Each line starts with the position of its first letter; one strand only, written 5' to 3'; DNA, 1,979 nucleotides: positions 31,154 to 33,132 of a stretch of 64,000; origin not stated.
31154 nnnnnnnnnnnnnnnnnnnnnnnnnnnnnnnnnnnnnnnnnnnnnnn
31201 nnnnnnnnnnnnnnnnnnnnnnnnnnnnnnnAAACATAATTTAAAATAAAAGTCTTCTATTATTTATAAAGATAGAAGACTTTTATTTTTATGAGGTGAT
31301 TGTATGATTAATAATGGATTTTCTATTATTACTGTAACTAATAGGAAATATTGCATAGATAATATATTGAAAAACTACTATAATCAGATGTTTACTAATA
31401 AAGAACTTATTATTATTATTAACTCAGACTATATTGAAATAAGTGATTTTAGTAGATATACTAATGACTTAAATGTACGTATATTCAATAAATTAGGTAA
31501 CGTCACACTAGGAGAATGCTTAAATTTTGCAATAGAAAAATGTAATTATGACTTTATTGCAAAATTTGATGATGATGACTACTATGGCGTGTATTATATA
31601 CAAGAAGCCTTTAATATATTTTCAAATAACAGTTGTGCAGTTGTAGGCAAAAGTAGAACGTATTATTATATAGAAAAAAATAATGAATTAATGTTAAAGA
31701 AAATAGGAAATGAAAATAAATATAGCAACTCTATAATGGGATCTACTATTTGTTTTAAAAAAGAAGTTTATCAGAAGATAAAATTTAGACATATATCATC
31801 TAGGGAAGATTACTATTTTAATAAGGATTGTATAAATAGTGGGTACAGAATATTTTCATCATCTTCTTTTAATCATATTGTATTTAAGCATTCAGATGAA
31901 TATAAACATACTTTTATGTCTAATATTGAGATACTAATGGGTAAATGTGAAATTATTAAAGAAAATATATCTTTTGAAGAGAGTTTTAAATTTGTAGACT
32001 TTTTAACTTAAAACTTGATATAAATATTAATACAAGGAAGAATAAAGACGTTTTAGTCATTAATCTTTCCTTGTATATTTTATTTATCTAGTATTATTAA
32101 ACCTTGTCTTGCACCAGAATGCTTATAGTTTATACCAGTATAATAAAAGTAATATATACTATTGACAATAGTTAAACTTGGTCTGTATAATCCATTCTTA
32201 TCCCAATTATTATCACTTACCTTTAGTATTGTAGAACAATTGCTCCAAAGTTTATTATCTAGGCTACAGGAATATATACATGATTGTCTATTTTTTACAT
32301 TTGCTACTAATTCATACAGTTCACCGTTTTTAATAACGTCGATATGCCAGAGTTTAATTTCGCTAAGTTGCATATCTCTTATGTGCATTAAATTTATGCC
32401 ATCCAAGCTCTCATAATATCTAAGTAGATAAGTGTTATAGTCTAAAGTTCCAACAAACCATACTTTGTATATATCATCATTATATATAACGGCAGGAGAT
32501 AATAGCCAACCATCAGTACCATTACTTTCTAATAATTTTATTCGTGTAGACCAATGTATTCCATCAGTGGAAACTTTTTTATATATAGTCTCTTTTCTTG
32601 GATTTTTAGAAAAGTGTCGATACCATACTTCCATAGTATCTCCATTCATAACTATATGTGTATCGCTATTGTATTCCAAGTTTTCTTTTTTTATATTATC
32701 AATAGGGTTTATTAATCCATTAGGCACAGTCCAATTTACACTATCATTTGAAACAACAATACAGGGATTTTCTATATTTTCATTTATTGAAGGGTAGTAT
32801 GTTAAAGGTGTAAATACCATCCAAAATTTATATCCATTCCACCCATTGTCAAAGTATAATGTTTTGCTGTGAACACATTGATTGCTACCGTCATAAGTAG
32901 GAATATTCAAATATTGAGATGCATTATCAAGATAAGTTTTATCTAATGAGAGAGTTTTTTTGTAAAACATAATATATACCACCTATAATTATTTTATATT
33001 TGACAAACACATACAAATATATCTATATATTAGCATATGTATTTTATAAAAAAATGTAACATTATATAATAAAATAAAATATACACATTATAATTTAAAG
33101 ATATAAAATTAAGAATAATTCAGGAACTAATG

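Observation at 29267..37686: Entirely cytoplasmic glycosylation island attached to a signal-less LRR protein: candidate spore-surface or protein-glycosylation module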

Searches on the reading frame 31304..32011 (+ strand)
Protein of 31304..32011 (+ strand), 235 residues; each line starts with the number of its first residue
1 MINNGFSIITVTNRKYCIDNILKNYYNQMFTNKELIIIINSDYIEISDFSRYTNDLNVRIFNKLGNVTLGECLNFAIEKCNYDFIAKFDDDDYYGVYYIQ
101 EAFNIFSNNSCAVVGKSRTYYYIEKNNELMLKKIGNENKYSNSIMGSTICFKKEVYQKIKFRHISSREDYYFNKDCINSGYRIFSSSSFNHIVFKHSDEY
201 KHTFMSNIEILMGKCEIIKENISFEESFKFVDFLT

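Call 5: search_protein_families(library=pfam, proteins=[window:31304-32011:+], max_evalue=0.1)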
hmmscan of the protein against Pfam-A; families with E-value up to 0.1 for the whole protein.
window:31304-32011:+ (235 aa): 4 families
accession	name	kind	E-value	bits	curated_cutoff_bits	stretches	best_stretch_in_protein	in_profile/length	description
PF00535.33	Glycos_transf_2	-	1.8e-08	34.9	23.3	1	8-141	3-132/168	Glycosyl transferase family 2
PF02434.22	Fringe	-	0.0035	17.2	21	1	83-176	88-183/250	Fringe-like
PF09258.16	Glyco_transf_64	-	0.011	15.4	21.3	1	6-149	1-143/245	Glycosyl transferase family 64 domain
PF13641.12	Glyco_tranf_2_3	-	0.082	13.3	27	0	10-117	8-122/230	Glycosyltransferase like family 2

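Call 6: search_protein_families(library=ncbifam, proteins=[window:31304-32011:+], max_evalue=0.1)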
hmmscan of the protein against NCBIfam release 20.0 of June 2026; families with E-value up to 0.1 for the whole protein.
window:31304-32011:+ (235 aa): 2 families
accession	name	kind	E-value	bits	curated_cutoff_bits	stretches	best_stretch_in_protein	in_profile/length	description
NF047683.1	TeichurnBiosyTuaG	equivalog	7.1e-06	25.8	400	1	6-172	8-182/252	teichuronic acid biosynthesis protein TuaG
TIGR04017.1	WcaA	equivalog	0.0082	15.8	495.75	1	13-94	15-98/279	colanic acid biosynthesis glycosyltransferase WcaA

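Call 64: search_solved_structures(query=window:31304-32011:+, max_evalue=0.01)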
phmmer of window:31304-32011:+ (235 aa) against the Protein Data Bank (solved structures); distinct sequences matched with E-value up to 0.01: 1.
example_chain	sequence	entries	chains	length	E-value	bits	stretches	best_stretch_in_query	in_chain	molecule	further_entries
6p61_A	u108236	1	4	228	0.0033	20.5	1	8-132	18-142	Glycosyltransferase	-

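Call 71: find_homologous_proteins(query=window:31304-32011:+, max_evalue=0.00001)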
Query window:31304-32011:+ (235 aa): 238 proteins with E <= 0.00001 among 525 candidates; the best 120 are listed.
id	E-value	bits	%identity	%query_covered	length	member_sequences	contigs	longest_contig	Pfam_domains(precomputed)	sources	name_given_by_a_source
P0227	1.7e-148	511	100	100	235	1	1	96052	PF00535.33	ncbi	ncbi:MAG: glycosyltransferase [Peptostreptococcaceae bacterium]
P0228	2.6e-103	363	69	99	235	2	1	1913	PF00535.33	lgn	-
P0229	1.4e-101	357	68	99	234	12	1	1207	PF00535.33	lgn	-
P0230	1.1e-100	354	69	99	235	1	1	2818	PF00535.33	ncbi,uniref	ncbi:MAG: glycosyltransferase [Romboutsia sp.]|uniref:glycosyltransferase n=1 Tax=Romboutsia sp. Tax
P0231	3.4e-100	352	69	99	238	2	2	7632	PF00535.33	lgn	-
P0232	2.5e-96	340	67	99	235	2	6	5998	PF00535.33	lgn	-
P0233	1.1e-93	331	64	99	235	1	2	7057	PF00535.33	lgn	-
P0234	4.2e-91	323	64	100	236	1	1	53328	PF00535.33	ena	-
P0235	2.9e-84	300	62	97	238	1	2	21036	-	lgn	-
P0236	1.1e-81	292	59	99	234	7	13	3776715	PF00535.33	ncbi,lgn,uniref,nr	ncbi:hypothetical protein SDC9_164370 [bioreactor metagenome]|uniref:Glycosyl transferase family 2 n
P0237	7.5e-81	289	59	99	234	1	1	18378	PF00535.33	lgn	-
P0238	1.8e-78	282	58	99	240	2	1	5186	PF00535.33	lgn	-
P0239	4.9e-78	280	57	99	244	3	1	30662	-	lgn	-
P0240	1.5e-77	278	57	100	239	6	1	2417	PF00535.33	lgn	-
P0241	6.3e-77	276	56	96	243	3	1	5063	PF13632.13,PF00535.33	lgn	-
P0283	1.5e-49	187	44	91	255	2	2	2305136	PF00535.33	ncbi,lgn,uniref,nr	ncbi:glycosyltransferase [Anaerosalibacter sp. Marseille-P3206]|uniref:glycosyltransferase n=1 Tax=A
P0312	8.3e-44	168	41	90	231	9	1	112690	PF00535.33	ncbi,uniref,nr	ncbi:hypothetical protein CN326_17705 [Bacillus sp. AFS018417]|uniref:glycosyltransferase n=1 Tax=Ba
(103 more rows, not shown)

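Call 72: find_encoding_contigs(protein=P0312, flank=8000, max_places=1)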
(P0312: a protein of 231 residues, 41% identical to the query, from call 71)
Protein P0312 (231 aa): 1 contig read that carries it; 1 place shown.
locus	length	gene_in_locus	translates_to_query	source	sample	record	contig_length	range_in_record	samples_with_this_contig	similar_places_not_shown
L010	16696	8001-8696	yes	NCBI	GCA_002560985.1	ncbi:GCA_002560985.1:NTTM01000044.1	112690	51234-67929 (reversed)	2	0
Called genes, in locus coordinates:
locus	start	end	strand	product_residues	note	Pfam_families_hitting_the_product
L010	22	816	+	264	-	PF05675:DUF817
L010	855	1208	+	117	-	-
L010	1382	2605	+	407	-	PF00067:p450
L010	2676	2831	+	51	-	PF07561:DUF1540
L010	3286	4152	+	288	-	PF00702:Hydrolase (weak), PF05116:S6PP (weak), PF08282:Hydrolase_3, PF05116:S6PP (weak)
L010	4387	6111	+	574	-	PF00989:PAS (weak), PF13426:PAS_9 (faint), PF08448:PAS_4, PF00512:HisKA, PF02518:HATPase_c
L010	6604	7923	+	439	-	PF00535:Glycos_transf_2, PF10111:Glyco_tranf_2_2, PF13641:Glyco_tranf_2_3 (faint), PF02709:Glyco_transf_7C (weak)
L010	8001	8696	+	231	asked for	PF00535:Glycos_transf_2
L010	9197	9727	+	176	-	-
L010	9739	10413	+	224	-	PF00072:Response_reg, PF00486:Trans_reg_C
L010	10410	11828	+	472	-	PF18719:ArlS_N, PF00672:HAMP (weak), PF00512:HisKA, PF13581:HATPase_c_2 (faint), PF02518:HATPase_c, PF14501:HATPase_c_5 (weak)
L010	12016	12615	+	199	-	PF01569:PAP2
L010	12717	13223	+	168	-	PF11385:DUF3189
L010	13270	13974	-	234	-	-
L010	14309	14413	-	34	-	-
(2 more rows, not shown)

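Call 73: find_encoding_contigs(protein=P0283, flank=8000, max_places=1)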
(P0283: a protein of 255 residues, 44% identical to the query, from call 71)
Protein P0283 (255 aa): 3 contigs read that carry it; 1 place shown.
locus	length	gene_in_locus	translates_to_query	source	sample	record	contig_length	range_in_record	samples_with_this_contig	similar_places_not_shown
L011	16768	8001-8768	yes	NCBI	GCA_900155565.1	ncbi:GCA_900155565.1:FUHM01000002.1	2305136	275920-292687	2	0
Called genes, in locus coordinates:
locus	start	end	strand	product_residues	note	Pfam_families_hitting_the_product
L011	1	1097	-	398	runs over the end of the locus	PF00266:Aminotran_5, PF01212:Beta_elim_lyase, PF01041:DegT_DnrJ_EryC1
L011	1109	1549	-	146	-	PF02082:Rrf2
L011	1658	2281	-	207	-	-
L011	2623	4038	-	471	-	PF13610:DDE_Tnp_IS240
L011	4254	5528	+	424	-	-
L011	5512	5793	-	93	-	PF11823:Se_S_carrier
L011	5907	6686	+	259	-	PF00535:Glycos_transf_2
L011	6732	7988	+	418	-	PF03721:UDPG_MGDP_dh_N, PF00984:UDPG_MGDP_dh, PF03720:UDPG_MGDP_dh_C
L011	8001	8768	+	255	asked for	PF00535:Glycos_transf_2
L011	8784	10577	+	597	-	PF13524:Glyco_trans_1_2, PF00535:Glycos_transf_2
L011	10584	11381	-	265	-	PF22537:WbmS-like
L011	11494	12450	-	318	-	PF01073:3Beta_HSD, PF01370:Epimerase, PF02719:Polysacc_synt_2, PF04321:RmlD_sub_bind, PF16363:GDP_Man_Dehyd, PF07993:NAD_binding_4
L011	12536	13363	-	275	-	PF02645:DegV, PF13684:FakA-like_C (weak)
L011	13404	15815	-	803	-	PF00133:tRNA-synt_1, PF01406:tRNA-synt_1e (faint), PF09334:tRNA-synt_1g, PF13603:tRNA-synt_1_2, PF00133:tRNA-synt_1, PF08264:Anticodon_1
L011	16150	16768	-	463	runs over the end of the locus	PF01336:tRNA_anti-codon, PF00152:tRNA-synt_2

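Call 93: search_protein_families(library=padloc, proteins=[window:31304-32011:+], max_evalue=0.001)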
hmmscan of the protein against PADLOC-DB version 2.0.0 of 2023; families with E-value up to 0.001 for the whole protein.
window:31304-32011:+ (235 aa): 0 families

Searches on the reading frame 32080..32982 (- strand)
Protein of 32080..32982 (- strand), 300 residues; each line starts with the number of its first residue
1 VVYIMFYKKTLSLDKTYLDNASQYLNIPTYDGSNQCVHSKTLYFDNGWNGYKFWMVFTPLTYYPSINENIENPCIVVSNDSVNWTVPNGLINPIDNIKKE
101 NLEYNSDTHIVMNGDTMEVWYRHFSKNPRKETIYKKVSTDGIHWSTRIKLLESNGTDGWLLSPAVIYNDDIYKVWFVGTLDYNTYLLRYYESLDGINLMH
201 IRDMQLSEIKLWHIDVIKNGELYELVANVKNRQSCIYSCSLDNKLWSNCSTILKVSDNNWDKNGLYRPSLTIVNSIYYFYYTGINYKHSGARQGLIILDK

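Call 5: search_protein_families(library=pfam, proteins=[window:32080-32982:-], max_evalue=0.1)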
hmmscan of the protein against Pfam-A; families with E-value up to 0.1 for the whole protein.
window:32080-32982:- (300 aa): 0 families

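Call 6: search_protein_families(library=ncbifam, proteins=[window:32080-32982:-], max_evalue=0.1)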
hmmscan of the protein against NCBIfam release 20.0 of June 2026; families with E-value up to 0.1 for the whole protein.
window:32080-32982:- (300 aa): 0 families

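Call 33: find_homologous_proteins(query=window:32080-32982:-, max_evalue=0.001)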
Query window:32080-32982:- (300 aa): 106 proteins with E <= 0.001 among 528 candidates.
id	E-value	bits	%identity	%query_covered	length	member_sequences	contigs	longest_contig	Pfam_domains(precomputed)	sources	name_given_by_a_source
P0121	2.5e-201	685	100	99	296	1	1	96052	-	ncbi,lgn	ncbi:MAG: hypothetical protein ACRDA3_00755 [Peptostreptococcaceae bacterium]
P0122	6.9e-46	175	41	91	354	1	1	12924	-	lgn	-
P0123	8.0e-44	168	45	69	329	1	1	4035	-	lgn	-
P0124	5.1e-42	162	41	82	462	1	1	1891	-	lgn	-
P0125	7.3e-42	162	41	83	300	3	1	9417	-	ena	-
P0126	2.0e-40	157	39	93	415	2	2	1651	-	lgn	-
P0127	2.8e-40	156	37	91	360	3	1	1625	-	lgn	-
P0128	3.8e-40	156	44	68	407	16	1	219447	-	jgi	-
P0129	1.0e-39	155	37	85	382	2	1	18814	-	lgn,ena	-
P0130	1.1e-39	154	39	89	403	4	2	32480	-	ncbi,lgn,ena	-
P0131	1.1e-39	154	38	87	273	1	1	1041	-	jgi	jgi:hypothetical protein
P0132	1.5e-39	154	37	89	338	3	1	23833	PF04616.21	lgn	-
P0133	3.4e-39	153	40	88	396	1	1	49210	-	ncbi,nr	ncbi:MAG TPA: hypothetical protein VHO94_06560 [Oscillospiraceae bacterium]|nr:hypothetical protein 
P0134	1.1e-38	151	39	82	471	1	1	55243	-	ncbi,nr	ncbi:MAG TPA: hypothetical protein VHO94_02050 [Oscillospiraceae bacterium]|nr:hypothetical protein 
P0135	2.0e-38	150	36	89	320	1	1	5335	-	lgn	-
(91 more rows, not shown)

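Call 37: search_solved_structures(query=A2, max_evalue=1)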
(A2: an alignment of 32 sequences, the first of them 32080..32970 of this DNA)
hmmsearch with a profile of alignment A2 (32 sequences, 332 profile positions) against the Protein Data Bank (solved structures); distinct sequences matched with E-value up to 1: 37.
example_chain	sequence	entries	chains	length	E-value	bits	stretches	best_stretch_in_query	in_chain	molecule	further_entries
6n1a_A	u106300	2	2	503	3e-51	177.7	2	44-158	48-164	Carbohydrate-binding protein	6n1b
1uyp_A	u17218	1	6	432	2.2e-07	33.5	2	66-173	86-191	BETA-FRUCTOSIDASE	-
7fip_A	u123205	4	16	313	2.4e-07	33.4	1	85-305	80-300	Beta-1,2-mannobiose phosphorylase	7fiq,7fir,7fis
1w2t_A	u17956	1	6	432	2.8e-07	33.2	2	65-170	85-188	BETA FRUCTOSIDASE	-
4u6d_A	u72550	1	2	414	1.2e-06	31.1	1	176-300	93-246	Conserved hypothetical periplasmic protein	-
7vco_A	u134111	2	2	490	3.7e-06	29.5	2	141-211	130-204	Sucrose-6-phosphate hydrolase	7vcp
9fj8_A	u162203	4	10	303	1.2e-05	27.8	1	85-304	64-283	1,2-beta-oligomannan phosphorylase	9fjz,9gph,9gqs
3p2n_A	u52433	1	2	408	3.7e-05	26.2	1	175-300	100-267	3,6-anhydro-alpha-L-galactosidase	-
3r4y_A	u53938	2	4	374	4.8e-05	25.8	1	114-190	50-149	Glycosyl hydrolase family 32, N terminal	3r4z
5ta7_A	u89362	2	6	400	5.7e-05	25.6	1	116-196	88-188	Glycoside Hydrolase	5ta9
4ak7_A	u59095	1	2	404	0.00061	22.2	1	248-314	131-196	ANHYDRO-ALPHA-L-GALACTOSIDASE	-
4ak5_A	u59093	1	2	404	0.00061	22.2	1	248-314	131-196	ANHYDRO-ALPHA-L-GALACTOSIDASE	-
4ak6_A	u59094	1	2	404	0.00061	22.2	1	248-314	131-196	ANHYDRO-ALPHA-L-GALACTOSIDASE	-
5mt2_A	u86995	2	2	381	0.00066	22.1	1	80-157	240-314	Beta-galactosidase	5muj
5mui_A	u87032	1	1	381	0.00077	21.8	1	84-157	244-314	Beta-galactosidase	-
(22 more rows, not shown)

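Call 55: predict_structure(alignment_id=A2)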
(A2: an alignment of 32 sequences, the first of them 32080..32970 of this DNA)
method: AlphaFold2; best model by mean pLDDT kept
length: 296 residues; sequences in the alignment: 32
mean_pLDDT: 92.5   pTM: 0.91
mean pLDDT of the five models: 92.5, 92.1, 91.7, 90.4, 89.7
residues with pLDDT >= 90: 240; 70-90: 41; 50-70: 11; < 50: 4
segments of 3 or more residues with pLDDT < 50: 1-4
pLDDT, mean of each block of 10 residues (from residue 1): 49 87 96 97 98 90 92 98 98 85 98 98 93 98 95 87 98 91 97 97 92 97 94 95 95 93 96 96 86 83
secondary structure, 60 per line:
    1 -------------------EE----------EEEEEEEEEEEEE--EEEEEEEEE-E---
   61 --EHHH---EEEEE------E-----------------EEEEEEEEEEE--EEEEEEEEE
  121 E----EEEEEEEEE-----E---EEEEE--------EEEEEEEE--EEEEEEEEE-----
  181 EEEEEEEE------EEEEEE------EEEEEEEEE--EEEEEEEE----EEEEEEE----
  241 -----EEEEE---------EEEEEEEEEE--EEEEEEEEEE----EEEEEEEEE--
elements in order: E32-44 E47-55 E70-74 E99-109 E112-121 E126-134 E144-148 E157-164 E167-175 E181-188 E195-200 E207-215 E218-225 E230-236 E246-250 E260-269 E272-281 E286-294

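Call 59: fold_search(model_id=the predicted structure, library=pdb)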
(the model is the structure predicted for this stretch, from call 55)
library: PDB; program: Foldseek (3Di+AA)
matches with E <= 10: 1136; with E <= 0.001: 397
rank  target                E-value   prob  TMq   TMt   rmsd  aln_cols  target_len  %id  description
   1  6n1a                  8.8e-18  1.00  0.81  0.63   3.8       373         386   20  Crystal structure of an N-acetylgalactosamine deacetylase from F. plautii (released 2019-06-12)
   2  6n1b_A                1.1e-17  1.00  0.81  0.63   3.8       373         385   20  Crystal structure of an N-acetylgalactosamine deacetylase from F. plautii in complex with blood group B trisaccharide (released 2019-06-12)
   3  9fj8_B                2.2e-08  1.00  0.51  0.51   3.9       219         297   17  Teth514_1788 1,2-beta-oligomannan phosphorylase in complex with mannotetraose (released 2025-06-11)
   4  9fj8_A                2.6e-08  1.00  0.51  0.51   3.9       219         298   17  Teth514_1788 1,2-beta-oligomannan phosphorylase in complex with mannotetraose (released 2025-06-11)
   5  5mui_A                2.7e-08  1.00  0.68  0.58   5.2       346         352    9  Glycoside hydrolase BT_0996 (released 2017-03-22)
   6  5mt2                  4.5e-08  1.00  0.66  0.57   5.0       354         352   10  Glycoside hydrolase BT_0996 (released 2017-03-22)
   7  8hcj_A                4.7e-08  1.00  0.64  0.45   5.0       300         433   14  Structure of GH43 family enzyme, Xylan 1, 4 Beta- xylosidase from pseudopedobacter saltans (released 2023-11-15)
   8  8hcj_C                5.4e-08  1.00  0.64  0.45   5.1       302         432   15  Structure of GH43 family enzyme, Xylan 1, 4 Beta- xylosidase from pseudopedobacter saltans (released 2023-11-15)
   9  9gph_B                6.0e-08  1.00  0.51  0.51   3.9       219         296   17  Teth514_1788 1,2-beta-oligomannan phosphorylase in complex with mannose (-1) and phosphate (released 2025-09-17)
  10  7znr_A                6.6e-08  1.00  0.63  0.41   7.0       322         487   11  Inactive D62N mutant of BT1760 Endo-acting levanase from Bacteroides thetaiotaomicron VPI-5482 (released 2023-06-21)
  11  6ms2                  6.6e-08  1.00  0.57  0.35   6.6       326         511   13  Crystal structure of the GH43 BlXynB protein from Bacillus licheniformis (released 2019-04-17)
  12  9gph_A                7.0e-08  1.00  0.54  0.53   3.0       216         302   17  Teth514_1788 1,2-beta-oligomannan phosphorylase in complex with mannose (-1) and phosphate (released 2025-09-17)
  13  6r3u_A                7.7e-08  1.00  0.66  0.42   7.4       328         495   12  Endo-levanase BT1760 mutant E221A from Bacteroides thetaiotaomicron complexed with levantetraose (released 2019-06-19)
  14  3qee_B                8.9e-08  1.00  0.62  0.62   5.4       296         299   13  The structure and function of an arabinan-specific alpha-1,2-arabinofuranosidase identified from screening the activit (released 2011-02-16)
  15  3qef_B                1.0e-07  1.00  0.63  0.63   5.3       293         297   12  The structure and function of an arabinan-specific alpha-1,2-arabinofuranosidase identified from screening the activit (released 2011-02-16)
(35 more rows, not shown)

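Call 60: search_solved_structures(query=A2, max_evalue=1e-10, show_alignments=1)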
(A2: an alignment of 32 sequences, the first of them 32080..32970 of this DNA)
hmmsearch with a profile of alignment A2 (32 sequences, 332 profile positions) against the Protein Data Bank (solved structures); distinct sequences matched with E-value up to 1e-10: 1.
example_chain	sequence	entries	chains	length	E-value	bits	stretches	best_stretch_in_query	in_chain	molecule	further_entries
6n1a_A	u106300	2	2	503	3e-51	177.7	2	44-158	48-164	Carbohydrate-binding protein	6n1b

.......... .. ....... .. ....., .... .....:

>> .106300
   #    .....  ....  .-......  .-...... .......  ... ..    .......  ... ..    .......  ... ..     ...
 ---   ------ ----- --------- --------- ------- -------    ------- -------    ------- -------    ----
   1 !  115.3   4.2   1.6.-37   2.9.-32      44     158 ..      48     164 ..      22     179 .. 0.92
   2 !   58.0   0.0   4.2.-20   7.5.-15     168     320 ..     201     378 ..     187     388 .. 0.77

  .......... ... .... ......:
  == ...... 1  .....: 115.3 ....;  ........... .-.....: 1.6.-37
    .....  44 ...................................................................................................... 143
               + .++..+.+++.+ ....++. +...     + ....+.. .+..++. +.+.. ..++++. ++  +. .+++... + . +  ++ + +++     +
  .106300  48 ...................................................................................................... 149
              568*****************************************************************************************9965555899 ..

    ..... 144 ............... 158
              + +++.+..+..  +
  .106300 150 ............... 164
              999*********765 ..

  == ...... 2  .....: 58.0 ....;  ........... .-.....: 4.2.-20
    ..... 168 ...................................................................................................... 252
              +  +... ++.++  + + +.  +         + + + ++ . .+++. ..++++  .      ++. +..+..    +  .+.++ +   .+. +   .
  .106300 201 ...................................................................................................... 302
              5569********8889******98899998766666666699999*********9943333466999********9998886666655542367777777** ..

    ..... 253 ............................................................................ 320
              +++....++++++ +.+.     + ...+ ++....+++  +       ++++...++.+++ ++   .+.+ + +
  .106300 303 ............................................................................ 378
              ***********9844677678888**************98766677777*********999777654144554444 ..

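Call 93: search_protein_families(library=padloc, proteins=[window:32080-32970:-], max_evalue=0.001)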
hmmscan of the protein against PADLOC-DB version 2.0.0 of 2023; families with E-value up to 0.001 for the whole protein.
window:32080-32970:- (296 aa): 0 families
